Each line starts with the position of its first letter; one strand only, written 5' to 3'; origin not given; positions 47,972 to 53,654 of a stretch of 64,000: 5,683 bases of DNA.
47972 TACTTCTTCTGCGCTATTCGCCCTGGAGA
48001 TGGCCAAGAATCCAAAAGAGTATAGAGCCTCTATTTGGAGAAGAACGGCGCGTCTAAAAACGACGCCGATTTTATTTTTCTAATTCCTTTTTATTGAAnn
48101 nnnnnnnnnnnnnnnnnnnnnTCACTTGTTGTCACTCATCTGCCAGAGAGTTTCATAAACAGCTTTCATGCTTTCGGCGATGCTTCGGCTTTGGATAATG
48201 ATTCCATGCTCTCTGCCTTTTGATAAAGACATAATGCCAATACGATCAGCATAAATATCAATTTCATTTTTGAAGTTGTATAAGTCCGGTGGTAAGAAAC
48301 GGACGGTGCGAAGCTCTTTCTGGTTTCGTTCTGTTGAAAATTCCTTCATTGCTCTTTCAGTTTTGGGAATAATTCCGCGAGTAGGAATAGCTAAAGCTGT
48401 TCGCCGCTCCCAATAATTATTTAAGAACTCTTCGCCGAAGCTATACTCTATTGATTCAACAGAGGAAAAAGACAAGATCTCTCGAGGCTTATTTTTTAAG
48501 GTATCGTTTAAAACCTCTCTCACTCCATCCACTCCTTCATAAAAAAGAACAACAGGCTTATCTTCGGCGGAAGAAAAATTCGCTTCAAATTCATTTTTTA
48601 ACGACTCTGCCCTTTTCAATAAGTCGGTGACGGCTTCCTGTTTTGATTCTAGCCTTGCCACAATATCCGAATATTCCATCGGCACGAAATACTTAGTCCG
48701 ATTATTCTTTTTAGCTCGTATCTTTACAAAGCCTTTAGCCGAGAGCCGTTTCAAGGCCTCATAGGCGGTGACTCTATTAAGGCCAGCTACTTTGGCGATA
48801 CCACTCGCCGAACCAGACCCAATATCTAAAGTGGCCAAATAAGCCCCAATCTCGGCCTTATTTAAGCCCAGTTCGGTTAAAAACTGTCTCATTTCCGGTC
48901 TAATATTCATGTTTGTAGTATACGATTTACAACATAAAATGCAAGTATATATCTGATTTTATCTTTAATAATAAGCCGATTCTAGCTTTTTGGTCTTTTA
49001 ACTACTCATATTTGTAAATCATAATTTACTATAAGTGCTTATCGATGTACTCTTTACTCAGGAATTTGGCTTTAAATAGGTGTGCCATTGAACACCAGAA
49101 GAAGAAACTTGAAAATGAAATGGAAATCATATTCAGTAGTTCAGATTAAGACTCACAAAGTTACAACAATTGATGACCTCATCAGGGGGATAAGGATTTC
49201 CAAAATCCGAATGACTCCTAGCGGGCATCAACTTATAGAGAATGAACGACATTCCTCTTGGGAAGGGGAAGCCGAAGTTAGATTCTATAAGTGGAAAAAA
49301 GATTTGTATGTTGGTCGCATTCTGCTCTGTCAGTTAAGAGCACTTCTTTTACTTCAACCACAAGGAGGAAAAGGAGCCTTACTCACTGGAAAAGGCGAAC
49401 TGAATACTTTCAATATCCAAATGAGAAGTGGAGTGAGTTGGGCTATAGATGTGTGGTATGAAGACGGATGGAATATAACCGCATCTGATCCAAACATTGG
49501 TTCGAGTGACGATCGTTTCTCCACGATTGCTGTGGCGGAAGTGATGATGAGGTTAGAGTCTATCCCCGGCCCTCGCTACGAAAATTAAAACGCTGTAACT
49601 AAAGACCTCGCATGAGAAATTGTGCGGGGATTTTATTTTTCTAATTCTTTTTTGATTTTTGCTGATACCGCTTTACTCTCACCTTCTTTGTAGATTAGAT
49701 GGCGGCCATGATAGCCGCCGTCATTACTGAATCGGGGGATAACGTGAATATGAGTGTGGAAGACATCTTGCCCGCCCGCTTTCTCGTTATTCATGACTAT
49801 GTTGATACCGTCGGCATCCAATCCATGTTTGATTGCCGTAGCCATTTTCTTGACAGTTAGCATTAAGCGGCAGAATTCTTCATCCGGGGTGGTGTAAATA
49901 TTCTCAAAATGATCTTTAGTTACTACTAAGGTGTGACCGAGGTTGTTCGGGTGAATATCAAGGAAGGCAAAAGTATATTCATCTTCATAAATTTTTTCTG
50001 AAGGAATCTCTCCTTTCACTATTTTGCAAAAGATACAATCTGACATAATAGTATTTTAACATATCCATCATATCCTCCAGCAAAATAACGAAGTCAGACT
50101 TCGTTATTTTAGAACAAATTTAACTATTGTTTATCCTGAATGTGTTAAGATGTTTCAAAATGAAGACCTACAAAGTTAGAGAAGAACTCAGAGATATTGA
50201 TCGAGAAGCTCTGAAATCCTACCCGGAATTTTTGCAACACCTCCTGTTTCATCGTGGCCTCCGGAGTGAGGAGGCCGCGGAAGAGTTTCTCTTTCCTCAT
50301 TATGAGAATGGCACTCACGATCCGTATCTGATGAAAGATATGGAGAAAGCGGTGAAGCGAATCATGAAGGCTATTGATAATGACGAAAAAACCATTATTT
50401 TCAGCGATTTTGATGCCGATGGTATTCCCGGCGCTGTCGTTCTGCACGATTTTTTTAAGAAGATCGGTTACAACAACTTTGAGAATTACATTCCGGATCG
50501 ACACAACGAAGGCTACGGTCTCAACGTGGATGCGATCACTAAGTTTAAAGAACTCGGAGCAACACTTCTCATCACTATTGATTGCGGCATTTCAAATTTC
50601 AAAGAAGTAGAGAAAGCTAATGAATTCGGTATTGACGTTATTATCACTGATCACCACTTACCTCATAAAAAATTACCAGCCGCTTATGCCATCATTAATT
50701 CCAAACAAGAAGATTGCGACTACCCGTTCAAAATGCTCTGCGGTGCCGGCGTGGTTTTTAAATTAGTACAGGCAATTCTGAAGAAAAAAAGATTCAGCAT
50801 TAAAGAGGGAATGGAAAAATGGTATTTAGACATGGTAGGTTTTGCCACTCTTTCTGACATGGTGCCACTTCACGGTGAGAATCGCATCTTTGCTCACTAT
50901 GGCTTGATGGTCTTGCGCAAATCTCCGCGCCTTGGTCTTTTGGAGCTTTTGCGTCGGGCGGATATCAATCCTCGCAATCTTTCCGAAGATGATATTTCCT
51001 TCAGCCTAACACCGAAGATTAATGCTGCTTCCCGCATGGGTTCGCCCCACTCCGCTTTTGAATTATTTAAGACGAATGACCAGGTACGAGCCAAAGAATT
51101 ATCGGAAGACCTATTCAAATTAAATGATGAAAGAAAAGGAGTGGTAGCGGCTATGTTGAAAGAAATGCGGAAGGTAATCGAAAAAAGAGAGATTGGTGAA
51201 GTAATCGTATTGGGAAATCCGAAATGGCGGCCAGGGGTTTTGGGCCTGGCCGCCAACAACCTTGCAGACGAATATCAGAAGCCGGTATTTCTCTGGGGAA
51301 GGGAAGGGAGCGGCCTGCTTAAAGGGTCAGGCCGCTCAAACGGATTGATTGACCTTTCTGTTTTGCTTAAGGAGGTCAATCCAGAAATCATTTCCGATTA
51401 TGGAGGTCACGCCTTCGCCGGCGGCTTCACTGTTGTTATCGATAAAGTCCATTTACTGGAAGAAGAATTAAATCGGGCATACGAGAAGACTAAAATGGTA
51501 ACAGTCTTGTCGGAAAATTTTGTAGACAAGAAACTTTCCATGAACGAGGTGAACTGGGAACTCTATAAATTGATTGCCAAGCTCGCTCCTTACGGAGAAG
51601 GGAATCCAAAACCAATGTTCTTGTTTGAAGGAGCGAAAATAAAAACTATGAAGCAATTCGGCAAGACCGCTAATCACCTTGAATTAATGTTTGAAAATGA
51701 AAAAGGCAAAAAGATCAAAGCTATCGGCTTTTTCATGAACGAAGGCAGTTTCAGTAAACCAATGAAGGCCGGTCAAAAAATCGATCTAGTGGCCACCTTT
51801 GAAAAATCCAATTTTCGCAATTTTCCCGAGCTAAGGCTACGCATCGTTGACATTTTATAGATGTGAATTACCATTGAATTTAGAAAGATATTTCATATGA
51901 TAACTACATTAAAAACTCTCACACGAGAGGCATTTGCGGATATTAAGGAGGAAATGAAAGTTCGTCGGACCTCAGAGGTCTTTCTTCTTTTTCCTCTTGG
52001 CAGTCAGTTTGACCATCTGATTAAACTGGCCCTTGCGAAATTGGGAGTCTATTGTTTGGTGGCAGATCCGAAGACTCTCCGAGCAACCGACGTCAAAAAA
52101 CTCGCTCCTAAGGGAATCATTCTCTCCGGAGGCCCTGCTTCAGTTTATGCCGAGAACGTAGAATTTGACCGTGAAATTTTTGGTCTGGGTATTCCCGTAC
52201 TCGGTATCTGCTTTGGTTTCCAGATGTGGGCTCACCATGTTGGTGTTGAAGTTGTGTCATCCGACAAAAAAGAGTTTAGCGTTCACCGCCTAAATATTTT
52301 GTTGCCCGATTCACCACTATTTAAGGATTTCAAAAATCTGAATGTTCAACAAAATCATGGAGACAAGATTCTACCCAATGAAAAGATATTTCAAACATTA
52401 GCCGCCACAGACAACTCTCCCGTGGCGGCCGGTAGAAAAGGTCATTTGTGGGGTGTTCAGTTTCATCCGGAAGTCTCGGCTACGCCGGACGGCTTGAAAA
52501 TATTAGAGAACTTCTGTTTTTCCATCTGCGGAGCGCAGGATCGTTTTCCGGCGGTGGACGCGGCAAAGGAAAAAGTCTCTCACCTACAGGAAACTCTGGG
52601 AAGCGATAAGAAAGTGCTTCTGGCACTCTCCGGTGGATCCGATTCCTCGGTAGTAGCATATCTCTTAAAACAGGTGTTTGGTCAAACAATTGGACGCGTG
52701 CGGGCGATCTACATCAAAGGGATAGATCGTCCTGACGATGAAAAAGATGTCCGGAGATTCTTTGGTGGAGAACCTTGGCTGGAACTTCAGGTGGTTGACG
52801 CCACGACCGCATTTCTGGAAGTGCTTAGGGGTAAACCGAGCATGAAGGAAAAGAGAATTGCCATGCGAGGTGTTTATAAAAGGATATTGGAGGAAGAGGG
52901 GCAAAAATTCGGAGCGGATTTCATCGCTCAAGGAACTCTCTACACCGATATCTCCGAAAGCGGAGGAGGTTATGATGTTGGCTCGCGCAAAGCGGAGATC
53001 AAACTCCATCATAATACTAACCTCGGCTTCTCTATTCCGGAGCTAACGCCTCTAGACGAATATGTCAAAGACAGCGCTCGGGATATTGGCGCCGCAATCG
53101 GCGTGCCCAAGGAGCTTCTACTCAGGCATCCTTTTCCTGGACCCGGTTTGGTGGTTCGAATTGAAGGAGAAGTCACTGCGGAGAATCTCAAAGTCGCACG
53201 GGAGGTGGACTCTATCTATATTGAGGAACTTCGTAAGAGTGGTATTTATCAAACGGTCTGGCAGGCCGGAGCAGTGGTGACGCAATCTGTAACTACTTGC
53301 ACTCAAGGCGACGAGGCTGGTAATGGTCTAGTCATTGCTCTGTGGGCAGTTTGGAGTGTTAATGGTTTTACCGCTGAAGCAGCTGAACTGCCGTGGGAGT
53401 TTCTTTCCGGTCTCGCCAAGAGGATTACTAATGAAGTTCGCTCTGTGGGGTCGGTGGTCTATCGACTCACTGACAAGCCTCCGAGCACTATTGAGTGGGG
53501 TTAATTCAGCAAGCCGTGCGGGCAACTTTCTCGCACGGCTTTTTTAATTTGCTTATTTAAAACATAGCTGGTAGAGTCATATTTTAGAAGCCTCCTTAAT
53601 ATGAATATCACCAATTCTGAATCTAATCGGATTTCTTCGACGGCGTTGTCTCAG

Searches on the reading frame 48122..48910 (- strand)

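Call 69: search_protein_families(library=pfam, proteins=[window:48122-48910:-], max_evalue=0.01)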
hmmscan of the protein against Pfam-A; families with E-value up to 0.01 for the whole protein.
window:48122-48910:- (262 aa): 3 families
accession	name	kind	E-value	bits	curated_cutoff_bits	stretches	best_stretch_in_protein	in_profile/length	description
PF01978.25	TrmB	-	1.7e-12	47.4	25.6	1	11-77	1-64/68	Sugar-specific transcriptional regulator TrmB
PF24033.1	DUF7342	-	0.0014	19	31.6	1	34-109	19-94/150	Family of unknown function (DUF7342)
PF01047.28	MarR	-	0.0022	18.3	24.6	0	34-71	19-56/59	MarR family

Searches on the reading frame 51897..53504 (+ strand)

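Call 69: search_protein_families(library=pfam, proteins=[window:51897-53504:+], max_evalue=0.01)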
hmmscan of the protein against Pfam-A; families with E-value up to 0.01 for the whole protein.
window:51897-53504:+ (535 aa): 6 families
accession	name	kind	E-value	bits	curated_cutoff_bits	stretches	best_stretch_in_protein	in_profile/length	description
PF00117.34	GATase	-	6.7e-33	114.4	22.8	1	34-208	5-188/190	Glutamine amidotransferase class-I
PF00958.27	GMP_synt_C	-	4.2e-24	84.9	27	1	443-534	1-92/92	GMP synthase C terminal domain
PF02540.23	NAD_synthase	-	2.8e-08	33.6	21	1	235-286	17-66/242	NAD synthase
PF03054.22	tRNA_Me_trans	-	0.0011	19.1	20.6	1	238-267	1-30/202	tRNA methyl transferase HUP domain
PF07722.19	Peptidase_C26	-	0.005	17.1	20.5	0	92-192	99-219/219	Peptidase C26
PF00733.27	Asn_synthase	-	0.0053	16.9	21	1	234-266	14-43/354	Asparagine synthase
